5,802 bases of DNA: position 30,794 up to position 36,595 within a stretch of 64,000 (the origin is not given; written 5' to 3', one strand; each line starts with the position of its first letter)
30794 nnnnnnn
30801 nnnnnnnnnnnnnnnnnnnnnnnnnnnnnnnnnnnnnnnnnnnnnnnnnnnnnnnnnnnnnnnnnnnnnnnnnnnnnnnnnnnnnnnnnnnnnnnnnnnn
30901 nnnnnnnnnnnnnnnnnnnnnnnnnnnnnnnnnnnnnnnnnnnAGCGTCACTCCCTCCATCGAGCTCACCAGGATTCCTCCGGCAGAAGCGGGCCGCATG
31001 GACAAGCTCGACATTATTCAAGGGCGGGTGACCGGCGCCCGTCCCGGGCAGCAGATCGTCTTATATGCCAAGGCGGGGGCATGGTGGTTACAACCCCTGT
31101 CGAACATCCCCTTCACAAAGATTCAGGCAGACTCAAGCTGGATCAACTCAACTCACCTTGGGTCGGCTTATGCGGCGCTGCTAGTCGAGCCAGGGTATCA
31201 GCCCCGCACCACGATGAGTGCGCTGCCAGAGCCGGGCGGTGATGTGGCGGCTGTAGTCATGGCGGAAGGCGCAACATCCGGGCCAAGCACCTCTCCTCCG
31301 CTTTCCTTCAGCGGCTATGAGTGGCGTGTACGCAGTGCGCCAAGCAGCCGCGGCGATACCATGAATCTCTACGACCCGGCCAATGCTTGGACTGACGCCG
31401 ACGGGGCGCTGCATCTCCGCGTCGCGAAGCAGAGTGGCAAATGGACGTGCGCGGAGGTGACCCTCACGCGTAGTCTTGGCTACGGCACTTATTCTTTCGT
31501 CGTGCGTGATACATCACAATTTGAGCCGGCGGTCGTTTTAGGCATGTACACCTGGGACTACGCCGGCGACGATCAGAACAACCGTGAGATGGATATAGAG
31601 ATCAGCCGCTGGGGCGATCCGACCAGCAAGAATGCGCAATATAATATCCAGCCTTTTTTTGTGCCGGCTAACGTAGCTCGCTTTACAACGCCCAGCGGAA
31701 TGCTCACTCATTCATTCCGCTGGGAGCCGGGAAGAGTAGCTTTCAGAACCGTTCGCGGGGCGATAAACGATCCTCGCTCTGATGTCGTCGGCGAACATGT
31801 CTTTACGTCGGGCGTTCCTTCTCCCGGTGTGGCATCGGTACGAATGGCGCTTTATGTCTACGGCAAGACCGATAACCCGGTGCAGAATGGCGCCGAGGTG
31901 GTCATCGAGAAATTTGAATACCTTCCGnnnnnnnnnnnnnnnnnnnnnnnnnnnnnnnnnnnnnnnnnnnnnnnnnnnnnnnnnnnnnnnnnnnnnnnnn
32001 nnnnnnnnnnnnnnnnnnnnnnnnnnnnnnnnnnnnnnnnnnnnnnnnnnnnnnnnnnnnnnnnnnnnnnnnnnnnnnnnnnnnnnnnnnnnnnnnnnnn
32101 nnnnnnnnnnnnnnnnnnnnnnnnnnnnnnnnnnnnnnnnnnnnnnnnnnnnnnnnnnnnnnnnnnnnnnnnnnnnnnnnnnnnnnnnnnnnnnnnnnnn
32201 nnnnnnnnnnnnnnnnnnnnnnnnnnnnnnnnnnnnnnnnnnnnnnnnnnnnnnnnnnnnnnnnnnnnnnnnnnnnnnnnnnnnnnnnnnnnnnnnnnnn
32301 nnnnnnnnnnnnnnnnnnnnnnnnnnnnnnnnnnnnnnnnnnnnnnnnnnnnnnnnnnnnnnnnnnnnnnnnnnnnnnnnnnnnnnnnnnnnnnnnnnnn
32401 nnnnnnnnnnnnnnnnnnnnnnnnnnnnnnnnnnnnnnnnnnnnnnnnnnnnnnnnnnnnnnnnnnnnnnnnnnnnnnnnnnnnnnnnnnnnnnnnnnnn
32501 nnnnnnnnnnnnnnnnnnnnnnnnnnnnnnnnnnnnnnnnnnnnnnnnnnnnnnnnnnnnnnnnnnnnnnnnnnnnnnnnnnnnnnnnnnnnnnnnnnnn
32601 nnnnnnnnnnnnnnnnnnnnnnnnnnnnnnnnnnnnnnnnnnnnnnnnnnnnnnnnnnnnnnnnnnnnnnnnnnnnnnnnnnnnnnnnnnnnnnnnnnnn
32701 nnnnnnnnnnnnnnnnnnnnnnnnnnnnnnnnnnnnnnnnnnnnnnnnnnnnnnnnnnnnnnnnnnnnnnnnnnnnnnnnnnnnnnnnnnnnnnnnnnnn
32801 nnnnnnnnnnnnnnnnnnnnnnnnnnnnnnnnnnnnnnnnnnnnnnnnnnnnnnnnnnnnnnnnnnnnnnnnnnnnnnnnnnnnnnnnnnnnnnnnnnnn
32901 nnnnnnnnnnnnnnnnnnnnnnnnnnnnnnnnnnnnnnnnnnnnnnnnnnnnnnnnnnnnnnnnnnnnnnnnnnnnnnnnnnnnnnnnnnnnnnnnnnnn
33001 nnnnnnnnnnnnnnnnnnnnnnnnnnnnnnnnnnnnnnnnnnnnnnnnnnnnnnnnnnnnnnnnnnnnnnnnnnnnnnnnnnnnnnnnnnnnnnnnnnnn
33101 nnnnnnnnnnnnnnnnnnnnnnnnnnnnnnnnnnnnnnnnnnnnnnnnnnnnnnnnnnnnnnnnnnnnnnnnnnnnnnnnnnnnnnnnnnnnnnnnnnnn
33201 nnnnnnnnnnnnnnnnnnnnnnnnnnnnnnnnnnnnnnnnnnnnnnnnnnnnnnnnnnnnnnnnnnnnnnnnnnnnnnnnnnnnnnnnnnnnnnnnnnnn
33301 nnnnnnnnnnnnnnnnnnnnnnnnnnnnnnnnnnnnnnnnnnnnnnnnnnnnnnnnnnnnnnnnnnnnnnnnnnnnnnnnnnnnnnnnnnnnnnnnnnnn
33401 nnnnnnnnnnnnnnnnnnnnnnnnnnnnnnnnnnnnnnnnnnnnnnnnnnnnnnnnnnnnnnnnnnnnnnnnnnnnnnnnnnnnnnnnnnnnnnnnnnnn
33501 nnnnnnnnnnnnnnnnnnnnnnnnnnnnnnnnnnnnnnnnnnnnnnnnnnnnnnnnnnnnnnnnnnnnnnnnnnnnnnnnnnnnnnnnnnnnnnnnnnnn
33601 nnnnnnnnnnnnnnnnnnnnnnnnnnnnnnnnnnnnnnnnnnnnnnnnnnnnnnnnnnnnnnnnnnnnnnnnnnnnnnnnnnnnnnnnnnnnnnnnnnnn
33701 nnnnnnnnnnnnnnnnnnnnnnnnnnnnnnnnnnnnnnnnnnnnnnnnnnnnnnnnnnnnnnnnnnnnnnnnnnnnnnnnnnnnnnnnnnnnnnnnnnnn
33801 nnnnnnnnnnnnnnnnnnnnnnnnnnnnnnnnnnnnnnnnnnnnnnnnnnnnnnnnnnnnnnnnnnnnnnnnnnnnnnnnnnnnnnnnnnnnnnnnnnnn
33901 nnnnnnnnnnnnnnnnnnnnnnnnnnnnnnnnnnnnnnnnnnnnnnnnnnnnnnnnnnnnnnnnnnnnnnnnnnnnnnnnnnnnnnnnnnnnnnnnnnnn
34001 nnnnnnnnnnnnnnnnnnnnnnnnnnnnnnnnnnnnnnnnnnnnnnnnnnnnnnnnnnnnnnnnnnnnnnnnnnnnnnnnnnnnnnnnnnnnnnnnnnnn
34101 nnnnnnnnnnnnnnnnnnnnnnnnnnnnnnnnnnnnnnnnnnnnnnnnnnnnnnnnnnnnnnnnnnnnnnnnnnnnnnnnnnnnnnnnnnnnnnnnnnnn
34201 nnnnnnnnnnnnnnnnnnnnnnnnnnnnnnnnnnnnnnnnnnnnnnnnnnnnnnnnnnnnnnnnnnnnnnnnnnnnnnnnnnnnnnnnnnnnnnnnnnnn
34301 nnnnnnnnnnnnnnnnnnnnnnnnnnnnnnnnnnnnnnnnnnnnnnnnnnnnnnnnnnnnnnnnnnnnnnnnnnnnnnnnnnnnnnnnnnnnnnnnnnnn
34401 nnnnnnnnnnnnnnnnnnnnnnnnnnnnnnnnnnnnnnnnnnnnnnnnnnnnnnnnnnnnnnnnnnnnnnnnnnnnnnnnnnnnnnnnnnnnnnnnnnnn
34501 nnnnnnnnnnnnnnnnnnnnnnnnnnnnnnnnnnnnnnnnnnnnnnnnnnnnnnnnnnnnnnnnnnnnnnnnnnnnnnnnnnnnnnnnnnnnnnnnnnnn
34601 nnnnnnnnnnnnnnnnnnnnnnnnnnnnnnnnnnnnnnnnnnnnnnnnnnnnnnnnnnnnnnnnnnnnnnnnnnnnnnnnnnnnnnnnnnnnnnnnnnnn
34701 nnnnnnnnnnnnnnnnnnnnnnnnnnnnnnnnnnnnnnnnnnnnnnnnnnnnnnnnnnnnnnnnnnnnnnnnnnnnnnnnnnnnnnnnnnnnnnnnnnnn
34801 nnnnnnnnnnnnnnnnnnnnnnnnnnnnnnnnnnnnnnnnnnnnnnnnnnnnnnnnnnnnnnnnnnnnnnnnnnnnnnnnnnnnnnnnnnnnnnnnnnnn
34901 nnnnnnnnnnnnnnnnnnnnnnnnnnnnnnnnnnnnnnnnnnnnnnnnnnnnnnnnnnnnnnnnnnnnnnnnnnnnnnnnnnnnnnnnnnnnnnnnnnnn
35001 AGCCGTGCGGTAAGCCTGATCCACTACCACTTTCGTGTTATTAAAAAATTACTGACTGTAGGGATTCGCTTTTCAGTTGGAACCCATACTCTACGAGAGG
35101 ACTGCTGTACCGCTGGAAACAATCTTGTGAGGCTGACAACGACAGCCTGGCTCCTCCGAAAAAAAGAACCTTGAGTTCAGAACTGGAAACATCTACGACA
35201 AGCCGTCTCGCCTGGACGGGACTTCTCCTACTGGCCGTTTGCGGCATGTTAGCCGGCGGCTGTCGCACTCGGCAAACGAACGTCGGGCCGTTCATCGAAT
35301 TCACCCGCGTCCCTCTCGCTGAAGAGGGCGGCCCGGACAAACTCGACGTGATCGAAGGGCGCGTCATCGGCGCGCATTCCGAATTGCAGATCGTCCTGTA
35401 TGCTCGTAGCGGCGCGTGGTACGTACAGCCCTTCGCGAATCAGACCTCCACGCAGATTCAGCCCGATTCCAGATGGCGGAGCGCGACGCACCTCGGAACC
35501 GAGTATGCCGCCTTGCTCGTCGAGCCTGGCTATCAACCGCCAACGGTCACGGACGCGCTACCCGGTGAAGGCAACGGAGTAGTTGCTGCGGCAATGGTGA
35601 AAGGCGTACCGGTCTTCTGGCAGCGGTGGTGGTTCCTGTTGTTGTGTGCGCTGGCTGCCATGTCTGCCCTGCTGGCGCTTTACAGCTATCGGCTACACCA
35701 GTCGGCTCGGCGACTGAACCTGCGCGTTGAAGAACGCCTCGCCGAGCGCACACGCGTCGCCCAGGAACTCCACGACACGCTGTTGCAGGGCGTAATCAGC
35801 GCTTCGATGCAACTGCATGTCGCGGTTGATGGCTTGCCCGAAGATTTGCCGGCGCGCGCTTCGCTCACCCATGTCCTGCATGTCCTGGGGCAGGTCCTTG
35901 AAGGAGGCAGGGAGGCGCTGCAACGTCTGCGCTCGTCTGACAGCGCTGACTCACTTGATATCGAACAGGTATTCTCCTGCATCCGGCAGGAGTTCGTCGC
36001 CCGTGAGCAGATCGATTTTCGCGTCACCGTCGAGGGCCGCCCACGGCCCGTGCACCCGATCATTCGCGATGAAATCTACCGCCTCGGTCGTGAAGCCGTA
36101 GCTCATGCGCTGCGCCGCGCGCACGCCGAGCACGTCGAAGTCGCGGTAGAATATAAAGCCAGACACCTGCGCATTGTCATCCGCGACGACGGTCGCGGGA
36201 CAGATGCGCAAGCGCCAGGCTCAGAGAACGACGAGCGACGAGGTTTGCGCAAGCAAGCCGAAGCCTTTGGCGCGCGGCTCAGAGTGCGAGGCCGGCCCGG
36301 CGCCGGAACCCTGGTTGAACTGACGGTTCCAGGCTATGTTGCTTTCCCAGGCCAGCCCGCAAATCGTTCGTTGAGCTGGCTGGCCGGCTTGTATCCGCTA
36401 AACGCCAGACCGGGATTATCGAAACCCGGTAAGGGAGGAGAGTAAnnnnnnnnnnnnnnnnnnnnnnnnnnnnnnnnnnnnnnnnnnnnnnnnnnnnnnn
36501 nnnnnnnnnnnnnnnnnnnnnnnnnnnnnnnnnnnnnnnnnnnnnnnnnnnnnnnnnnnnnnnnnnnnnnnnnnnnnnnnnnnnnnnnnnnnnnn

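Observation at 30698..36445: A lipoprotein-type extracytoplasmic domain is shared by a GH16-like hydrolase and a sensor kinase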

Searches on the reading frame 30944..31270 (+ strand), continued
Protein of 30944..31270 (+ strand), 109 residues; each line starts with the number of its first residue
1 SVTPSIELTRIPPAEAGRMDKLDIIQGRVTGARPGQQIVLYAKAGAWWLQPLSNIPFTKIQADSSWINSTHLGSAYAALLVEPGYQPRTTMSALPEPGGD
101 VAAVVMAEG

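Call 54: find_encoding_contigs(protein=P0086, flank=6000, max_places=1)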
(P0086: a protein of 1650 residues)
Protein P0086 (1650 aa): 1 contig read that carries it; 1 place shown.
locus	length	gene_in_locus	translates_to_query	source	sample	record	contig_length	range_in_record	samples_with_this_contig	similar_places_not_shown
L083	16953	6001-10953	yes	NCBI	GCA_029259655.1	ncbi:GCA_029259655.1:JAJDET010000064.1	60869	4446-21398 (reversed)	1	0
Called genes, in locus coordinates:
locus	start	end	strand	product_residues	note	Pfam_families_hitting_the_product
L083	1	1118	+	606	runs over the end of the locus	-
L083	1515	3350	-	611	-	-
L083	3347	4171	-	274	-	-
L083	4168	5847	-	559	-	-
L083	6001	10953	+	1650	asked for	PF13205:Big_5 (weak)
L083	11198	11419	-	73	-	-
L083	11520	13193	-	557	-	-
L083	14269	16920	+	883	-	PF25778:DUF7948, PF06739:SBBP (faint)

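Call 55: find_encoding_contigs(protein=P0166, flank=6000, max_places=1)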
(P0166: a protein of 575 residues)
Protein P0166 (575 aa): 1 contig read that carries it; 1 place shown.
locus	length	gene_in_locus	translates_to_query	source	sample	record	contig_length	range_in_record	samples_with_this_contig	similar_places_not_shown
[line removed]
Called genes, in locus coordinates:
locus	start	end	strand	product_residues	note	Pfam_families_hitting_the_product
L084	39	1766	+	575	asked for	-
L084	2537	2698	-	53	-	-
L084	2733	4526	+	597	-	-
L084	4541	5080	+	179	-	-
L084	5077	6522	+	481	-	-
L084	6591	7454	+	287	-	-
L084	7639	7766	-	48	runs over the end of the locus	?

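Call 68: search_protein_families(library=pfam, proteins=[L022:14749-15201:+, L032:14791-15228:+], max_evalue=10)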
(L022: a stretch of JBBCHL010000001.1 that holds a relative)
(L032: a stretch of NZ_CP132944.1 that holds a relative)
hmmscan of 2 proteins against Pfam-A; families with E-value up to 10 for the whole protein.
L022:14749-15201:+ (151 aa): 4 families
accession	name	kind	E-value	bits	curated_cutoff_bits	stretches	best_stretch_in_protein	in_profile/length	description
PF04173.18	DoxD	-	7.8e-06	26.3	22.7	1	58-134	69-144/167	TQO small subunit DoxD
PF07681.17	DoxX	-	0.0082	17.2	23.6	1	36-94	24-82/85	DoxX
PF24661.1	DUF7649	-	0.16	12.5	27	1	65-128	8-71/85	Domain of unknown function (DUF7649)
PF19607.4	DUF6112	-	2.6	8.4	25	1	71-119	18-66/88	Family of unknown function (DUF6112)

L032:14791-15228:+ (146 aa): 2 families
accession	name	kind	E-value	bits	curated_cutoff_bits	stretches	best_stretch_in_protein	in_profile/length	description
PF04173.18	DoxD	-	0.76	10.1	22.7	1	57-129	73-144/167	TQO small subunit DoxD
PF14143.11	YrhC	-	0.92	10.1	27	1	60-98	18-56/72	YrhC-like protein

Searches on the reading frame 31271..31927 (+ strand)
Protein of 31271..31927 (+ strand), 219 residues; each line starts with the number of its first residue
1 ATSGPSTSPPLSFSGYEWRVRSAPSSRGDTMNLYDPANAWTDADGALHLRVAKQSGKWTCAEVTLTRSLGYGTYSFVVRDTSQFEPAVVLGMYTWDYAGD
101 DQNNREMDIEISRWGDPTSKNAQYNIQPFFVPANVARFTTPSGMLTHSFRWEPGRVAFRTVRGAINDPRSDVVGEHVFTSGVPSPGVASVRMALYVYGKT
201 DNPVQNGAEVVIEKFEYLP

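Call 50: search_protein_families(library=pfam, proteins=[window:31271-31927:+], max_evalue=10)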
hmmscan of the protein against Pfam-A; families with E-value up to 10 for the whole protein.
window:31271-31927:+ (219 aa): 0 families

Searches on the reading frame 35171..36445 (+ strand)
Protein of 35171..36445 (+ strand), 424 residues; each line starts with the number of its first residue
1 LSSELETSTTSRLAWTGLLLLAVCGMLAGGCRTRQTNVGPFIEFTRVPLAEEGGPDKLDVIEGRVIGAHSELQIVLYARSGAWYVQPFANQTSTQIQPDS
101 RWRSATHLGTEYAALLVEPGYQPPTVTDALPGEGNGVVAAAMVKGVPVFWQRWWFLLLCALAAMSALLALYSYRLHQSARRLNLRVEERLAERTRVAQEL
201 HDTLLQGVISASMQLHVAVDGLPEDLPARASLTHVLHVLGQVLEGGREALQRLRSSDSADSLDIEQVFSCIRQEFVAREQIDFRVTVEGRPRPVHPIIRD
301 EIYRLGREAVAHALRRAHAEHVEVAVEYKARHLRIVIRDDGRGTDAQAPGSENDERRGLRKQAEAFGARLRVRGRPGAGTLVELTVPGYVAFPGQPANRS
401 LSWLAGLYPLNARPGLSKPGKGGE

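Call 4: search_protein_families(library=pfam, proteins=[window:35171-36445:+], max_evalue=0.1)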
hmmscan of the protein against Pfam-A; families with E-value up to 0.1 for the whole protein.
window:35171-36445:+ (424 aa): 5 families
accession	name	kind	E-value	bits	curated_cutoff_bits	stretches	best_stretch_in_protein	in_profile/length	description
PF07730.19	HisKA_3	-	1.2e-10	42.2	24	1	192-257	1-67/68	Histidine kinase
PF02518.31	HATPase_c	-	1.2e-06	29.4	26.4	1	300-387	4-108/111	Histidine kinase-, DNA gyrase B-, and HSP90-like ATPase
PF13581.12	HATPase_c_2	-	0.00011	22.7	27.4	1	309-355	43-89/127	Histidine kinase-like ATPase domain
PF13567.11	DUF4131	-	0.0052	16.9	31.6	0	148-184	26-62/165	Domain of unknown function (DUF4131)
PF13589.12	HATPase_c_3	-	0.083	13.3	25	0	316-346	16-47/137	Histidine kinase-, DNA gyrase B-, and HSP90-like ATPase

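Call 5: search_protein_families(library=ncbifam, proteins=[window:35171-36445:+], max_evalue=1)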
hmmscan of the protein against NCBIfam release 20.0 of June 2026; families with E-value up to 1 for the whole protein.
window:35171-36445:+ (424 aa): 14 families
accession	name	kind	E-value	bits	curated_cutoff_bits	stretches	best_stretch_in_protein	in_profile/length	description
NF047786.1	his_kin_MadS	equivalog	3.8e-18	65.8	500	1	174-346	210-382/434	MadS family sensor histidine kinase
NF052443.1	SensHisKinMctS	equivalog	3.6e-16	58.5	700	1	173-387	229-447/457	two-component system sensor histidine kinase MctS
NF008649.0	PRK11644.1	equivalog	6.4e-14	51.6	408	1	177-387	291-495/499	signal transduction histidine-protein kinase/phosphatase UhpB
NF052531.1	Strep_LiaS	equivalog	1.1e-11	44.6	450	1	191-387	131-326/328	envelope stress sensor histidine kinase LiaS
NF007896.0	PRK10600.1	equivalog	3.3e-10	39.2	578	1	190-385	388-582/598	nitrate/nitrite two-component system sensor histidine kinase NarX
NF008184.0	PRK10935.1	equivalog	4.2e-09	35.6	553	1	170-387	346-558/565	nitrate/nitrite two-component system sensor histidine kinase NarQ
NF033792.0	ActS_PrrB_HisK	equivalog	0.00022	20.2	350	1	157-345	157-354/423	ActS/PrrB/RegB family redox-sensitive histidine kinase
TIGR01925.2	spIIAB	equivalog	0.00088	19.2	135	1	309-385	49-133/137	anti-sigma F factor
NF047322.1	HK_morpho_MacS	equivalog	0.0027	16.9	300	1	157-387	148-367/367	MacS family sensor histidine kinase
NF041525.1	HrpD5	equivalog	0.029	13.8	300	1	144-238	113-208/314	HrpD5 family protein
NF040691.1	MtrAB_MtrB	equivalog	0.037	13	450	1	275-346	362-432/507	MtrAB system histidine kinase MtrB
NF008298.1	PRK11086.1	subfamily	0.087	11.2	520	1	312-348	437-473/529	DcuS/MalK family sensor histidine kinase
NF007007.0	PRK09470.1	equivalog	0.13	11.2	486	0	311-345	365-398/463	envelope stress sensor histidine kinase CpxA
NF003144.0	PRK04069.1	equivalog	0.2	11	145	1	308-348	53-93/161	anti-sigma B factor RsbW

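Call 74: find_related_loci(query=A3, collection=metagenome_contigs, flank=8000)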
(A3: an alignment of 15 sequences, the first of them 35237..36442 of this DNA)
Query A3 (402 aa) in metagenome_contigs; peptide patterns used: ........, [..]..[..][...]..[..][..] (x = any residue, [..] = any of these).
600 stretches matched a pattern (row limit reached: there are more); 565 encode a relative of the query (tblastn E <= 1e-3); the best 80 are kept; 80 distinct loci.
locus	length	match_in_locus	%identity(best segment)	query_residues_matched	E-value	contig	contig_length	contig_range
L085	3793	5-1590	88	1-402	0e+0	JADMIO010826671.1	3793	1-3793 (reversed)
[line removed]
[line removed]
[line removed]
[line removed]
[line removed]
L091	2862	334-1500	56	1-386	6e-136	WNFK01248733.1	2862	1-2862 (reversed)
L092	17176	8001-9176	53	8-398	3e-127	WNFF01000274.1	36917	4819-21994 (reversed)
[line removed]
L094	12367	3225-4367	55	8-386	8e-126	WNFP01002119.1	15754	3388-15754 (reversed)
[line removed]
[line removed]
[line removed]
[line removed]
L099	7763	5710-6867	52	2-386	9e-120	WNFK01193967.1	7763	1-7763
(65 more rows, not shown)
